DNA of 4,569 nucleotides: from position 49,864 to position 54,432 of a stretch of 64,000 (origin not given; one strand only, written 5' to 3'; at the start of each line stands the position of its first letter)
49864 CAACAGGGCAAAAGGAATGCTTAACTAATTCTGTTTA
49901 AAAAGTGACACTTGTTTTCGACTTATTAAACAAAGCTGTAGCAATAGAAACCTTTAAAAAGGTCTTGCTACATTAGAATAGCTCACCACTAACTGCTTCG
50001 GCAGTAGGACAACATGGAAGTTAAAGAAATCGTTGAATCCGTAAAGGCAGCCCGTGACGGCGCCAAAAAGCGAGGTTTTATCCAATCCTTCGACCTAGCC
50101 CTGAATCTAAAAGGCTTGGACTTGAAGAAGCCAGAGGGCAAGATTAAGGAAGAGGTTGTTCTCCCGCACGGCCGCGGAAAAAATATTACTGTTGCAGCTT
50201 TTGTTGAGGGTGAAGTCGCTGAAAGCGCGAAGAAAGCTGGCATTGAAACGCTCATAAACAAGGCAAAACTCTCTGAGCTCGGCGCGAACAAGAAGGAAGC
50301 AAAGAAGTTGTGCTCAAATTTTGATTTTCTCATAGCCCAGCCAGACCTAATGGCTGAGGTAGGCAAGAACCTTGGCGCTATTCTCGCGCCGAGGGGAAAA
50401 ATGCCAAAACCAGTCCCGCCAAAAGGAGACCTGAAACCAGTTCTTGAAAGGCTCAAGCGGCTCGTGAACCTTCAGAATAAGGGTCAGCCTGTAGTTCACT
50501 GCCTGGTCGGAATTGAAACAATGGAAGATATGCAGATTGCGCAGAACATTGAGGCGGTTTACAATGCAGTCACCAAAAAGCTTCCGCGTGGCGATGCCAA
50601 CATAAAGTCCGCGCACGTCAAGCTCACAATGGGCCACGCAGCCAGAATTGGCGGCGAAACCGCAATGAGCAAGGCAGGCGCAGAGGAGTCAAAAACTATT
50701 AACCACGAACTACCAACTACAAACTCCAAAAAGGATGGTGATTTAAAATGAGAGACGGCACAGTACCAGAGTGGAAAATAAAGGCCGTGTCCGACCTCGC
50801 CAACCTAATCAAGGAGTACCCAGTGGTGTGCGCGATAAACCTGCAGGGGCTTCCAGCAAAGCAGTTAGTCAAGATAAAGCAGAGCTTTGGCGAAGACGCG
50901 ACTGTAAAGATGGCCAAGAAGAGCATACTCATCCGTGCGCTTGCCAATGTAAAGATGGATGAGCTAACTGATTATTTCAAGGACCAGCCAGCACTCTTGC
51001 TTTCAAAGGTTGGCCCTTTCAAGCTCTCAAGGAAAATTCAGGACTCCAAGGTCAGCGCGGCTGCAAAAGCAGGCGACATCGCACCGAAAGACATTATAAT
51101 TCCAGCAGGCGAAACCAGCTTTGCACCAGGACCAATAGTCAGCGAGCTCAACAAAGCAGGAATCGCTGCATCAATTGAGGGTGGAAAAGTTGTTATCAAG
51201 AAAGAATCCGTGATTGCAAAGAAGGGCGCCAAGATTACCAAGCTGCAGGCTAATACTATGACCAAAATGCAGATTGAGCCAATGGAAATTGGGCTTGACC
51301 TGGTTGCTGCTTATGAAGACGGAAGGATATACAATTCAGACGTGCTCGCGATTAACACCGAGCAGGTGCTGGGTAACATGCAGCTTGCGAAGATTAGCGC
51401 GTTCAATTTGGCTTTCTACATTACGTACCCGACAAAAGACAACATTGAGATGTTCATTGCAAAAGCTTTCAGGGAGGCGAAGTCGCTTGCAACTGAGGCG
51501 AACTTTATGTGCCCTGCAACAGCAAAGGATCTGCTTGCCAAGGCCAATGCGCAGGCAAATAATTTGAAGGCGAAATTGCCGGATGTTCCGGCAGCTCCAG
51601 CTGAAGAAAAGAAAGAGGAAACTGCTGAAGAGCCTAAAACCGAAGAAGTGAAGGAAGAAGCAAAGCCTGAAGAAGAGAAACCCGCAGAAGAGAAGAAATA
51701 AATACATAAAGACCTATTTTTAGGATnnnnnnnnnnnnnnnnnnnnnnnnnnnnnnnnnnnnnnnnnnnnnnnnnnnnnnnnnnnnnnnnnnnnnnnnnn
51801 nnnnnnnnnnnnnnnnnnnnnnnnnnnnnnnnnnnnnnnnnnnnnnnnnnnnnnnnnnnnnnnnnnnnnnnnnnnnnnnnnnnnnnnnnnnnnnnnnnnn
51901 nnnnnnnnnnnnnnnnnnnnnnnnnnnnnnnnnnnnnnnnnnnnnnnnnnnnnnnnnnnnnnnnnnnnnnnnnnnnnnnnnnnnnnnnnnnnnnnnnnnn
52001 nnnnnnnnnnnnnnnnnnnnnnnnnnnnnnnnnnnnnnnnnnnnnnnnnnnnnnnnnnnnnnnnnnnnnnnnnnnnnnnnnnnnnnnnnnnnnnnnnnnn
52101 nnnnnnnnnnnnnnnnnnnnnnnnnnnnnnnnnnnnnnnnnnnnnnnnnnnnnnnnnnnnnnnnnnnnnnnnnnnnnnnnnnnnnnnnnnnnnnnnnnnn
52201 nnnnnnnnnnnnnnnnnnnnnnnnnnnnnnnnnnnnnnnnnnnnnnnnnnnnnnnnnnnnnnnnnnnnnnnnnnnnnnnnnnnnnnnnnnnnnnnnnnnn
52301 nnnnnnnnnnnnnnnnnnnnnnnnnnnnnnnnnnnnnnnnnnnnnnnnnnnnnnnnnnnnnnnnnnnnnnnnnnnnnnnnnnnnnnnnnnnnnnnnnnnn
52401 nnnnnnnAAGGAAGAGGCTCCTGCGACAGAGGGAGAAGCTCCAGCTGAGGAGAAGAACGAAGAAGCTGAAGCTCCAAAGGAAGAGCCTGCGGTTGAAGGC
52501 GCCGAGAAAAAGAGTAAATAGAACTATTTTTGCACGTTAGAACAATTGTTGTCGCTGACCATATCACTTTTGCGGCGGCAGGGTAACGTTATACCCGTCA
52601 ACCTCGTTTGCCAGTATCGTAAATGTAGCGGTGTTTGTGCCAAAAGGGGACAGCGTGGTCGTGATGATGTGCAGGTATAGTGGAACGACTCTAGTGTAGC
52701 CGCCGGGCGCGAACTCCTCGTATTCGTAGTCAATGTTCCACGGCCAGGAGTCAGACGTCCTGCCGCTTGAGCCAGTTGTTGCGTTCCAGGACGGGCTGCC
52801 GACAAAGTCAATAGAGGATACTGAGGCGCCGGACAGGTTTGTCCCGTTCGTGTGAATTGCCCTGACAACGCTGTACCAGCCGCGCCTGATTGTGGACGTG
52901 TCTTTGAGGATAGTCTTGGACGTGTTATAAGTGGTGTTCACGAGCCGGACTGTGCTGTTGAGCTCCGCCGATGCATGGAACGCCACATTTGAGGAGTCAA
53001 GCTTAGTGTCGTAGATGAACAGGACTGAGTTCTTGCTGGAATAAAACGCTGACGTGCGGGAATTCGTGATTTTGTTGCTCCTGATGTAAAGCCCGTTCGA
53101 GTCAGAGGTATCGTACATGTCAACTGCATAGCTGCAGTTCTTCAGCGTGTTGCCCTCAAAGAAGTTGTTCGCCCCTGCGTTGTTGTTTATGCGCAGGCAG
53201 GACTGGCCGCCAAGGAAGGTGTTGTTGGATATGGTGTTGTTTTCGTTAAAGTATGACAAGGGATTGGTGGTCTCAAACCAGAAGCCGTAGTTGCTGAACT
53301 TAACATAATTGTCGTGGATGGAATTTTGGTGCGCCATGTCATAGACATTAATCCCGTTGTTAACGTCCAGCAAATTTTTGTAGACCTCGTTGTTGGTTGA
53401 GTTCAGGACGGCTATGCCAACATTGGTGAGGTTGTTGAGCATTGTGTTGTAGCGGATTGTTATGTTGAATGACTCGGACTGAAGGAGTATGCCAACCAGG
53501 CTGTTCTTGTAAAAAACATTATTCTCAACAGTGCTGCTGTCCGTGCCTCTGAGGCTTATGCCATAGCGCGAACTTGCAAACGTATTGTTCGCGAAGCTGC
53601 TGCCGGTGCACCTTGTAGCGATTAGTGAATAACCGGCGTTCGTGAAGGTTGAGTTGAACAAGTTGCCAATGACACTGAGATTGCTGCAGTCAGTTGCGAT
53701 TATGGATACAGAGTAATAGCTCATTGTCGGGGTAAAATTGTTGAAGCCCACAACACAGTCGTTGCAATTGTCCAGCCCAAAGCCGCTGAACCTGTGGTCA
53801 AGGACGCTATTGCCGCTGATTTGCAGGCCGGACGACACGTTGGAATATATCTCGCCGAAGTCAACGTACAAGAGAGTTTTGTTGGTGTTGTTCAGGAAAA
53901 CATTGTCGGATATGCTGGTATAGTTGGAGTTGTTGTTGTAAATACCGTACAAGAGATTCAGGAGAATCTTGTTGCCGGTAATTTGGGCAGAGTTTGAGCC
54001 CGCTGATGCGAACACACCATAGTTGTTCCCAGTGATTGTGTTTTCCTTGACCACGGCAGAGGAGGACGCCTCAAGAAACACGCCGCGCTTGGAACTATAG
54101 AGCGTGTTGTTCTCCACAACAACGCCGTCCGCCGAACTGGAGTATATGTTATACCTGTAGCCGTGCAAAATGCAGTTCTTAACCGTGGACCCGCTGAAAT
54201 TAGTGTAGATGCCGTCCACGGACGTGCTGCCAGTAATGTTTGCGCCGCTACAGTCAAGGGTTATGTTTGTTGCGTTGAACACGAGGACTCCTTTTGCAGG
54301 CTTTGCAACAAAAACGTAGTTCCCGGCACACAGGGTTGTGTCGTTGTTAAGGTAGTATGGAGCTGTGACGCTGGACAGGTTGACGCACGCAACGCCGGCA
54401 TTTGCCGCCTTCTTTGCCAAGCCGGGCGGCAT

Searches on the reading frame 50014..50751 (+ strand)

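Call 56: search_protein_families(library=pfam, proteins=[window:50014-50751:+], max_evalue=0.0001)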
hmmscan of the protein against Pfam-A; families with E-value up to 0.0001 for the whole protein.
window:50014-50751:+ (245 aa): 1 family
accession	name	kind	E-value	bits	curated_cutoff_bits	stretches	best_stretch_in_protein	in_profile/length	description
PF00687.26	Ribosomal_L1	-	1.5e-51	175.3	32.2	1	18-207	5-197/198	Ribosomal protein L1p/L10e family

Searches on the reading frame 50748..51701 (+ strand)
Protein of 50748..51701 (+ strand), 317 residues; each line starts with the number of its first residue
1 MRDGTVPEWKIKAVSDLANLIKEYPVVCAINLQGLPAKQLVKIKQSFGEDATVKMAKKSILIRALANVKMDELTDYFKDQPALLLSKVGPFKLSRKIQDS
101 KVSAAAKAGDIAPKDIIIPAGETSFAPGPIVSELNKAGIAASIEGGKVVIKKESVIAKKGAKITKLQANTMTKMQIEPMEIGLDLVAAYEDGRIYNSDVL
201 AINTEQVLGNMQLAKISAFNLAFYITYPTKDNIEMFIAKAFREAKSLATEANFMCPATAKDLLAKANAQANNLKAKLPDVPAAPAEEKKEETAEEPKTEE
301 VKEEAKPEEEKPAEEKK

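Call 56: search_protein_families(library=pfam, proteins=[window:50748-51701:+], max_evalue=0.0001)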
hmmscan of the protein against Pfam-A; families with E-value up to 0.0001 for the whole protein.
window:50748-51701:+ (317 aa): 2 families
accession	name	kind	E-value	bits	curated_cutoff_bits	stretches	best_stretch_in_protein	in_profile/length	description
PF17777.6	RL10P_insert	-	2.7e-19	69.3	29.1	1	106-176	1-71/71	Insertion domain in 60S ribosomal protein L10P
PF00466.25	Ribosomal_L10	-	6.4e-18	65.1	22.8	1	7-100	3-98/100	Ribosomal protein L10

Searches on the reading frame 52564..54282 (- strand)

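Call 56: search_protein_families(library=pfam, proteins=[window:52564-54282:-], max_evalue=0.0001)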
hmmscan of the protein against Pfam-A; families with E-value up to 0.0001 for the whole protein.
window:52564-54282:- (572 aa): 2 families
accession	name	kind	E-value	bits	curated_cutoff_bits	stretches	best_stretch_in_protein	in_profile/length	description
PF05048.19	NosD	-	2.9e-31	109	23.6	2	218-368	39-181/212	Periplasmic copper-binding protein (NosD)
PF13229.12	Beta_helix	-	1.6e-30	106.3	25.9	2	24-183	2-158/158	Right handed beta helix region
